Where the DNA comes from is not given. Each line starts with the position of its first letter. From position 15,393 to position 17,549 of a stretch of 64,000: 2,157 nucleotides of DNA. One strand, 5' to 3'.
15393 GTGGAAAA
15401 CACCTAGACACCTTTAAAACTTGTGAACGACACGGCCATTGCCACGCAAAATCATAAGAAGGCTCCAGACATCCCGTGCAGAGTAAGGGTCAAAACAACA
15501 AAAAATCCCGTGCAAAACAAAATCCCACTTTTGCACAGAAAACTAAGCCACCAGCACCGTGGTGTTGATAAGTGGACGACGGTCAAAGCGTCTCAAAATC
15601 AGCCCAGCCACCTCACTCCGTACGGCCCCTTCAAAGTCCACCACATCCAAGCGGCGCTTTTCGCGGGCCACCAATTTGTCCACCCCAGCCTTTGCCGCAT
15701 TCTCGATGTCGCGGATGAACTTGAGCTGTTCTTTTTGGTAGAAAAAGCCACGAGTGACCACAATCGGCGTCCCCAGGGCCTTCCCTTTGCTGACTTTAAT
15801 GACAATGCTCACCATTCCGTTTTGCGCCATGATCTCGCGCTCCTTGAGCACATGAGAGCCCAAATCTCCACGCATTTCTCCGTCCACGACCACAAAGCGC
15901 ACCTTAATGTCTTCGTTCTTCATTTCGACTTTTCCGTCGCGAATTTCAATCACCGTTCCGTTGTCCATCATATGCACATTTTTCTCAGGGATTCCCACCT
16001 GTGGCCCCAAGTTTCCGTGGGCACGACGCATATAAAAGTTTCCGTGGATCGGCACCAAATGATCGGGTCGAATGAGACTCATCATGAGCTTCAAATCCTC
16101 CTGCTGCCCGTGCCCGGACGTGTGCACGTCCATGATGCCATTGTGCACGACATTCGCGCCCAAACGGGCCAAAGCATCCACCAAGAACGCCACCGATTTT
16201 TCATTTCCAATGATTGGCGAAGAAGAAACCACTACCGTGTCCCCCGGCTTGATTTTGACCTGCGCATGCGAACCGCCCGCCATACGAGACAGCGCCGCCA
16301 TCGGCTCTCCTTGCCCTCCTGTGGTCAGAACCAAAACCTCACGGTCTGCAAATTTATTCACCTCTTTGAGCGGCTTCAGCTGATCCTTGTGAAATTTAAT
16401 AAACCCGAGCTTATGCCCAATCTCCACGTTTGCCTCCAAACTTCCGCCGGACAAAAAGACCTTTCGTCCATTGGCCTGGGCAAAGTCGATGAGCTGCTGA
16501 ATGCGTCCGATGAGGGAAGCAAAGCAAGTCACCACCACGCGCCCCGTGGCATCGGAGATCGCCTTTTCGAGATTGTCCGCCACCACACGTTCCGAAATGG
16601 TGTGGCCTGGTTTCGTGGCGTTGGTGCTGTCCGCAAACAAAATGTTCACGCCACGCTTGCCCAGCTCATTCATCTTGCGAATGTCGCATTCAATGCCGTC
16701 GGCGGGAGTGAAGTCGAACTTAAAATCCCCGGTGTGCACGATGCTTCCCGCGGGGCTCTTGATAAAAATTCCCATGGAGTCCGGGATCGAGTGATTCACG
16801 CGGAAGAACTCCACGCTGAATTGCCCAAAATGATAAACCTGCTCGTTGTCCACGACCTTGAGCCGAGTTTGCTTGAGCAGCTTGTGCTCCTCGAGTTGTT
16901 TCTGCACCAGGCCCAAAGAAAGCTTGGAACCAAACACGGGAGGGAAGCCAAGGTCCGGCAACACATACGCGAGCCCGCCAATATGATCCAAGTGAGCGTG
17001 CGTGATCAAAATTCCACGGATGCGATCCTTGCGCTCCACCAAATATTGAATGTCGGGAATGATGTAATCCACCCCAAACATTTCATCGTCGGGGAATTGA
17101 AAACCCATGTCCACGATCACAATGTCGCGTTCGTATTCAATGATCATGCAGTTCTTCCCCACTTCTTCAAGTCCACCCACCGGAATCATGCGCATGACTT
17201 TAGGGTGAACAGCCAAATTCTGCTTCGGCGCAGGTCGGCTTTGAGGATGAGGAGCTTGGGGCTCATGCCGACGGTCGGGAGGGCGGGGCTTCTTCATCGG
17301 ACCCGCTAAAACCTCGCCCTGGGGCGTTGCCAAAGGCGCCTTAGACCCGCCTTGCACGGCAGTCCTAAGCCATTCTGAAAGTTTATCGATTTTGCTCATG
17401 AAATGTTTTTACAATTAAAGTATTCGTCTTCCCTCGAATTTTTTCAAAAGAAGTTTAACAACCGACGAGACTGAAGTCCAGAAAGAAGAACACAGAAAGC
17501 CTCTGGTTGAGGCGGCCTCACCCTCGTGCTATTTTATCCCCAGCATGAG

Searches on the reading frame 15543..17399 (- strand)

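Call 14: search_protein_families(library=pfam, proteins=[window:15543-17399:-], max_evalue=0.001)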
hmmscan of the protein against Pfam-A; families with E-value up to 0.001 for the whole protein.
window:15543-17399:- (618 aa): 5 families
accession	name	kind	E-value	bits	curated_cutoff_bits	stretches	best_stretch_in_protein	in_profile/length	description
PF22505.1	RNase_J_b_CASP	-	1.8e-42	144.5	27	1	286-410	2-126/126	Ribonuclease J, beta-CASP domain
PF17770.6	RNase_J_C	-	1.5e-13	52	23.8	1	517-615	1-99/102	Ribonuclease J C-terminal domain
PF00753.33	Lactamase_B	-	2.7e-13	50.8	22.7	1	80-235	4-159/196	Metallo-beta-lactamase superfamily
PF12706.13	Lactamase_B_2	-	2e-10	41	27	1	123-227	25-144/200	Beta-lactamase superfamily domain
PF07521.17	RMMBL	-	1.1e-06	29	21.6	1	422-465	8-52/63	Zn-dependent metallo-hydrolase RNA specificity domain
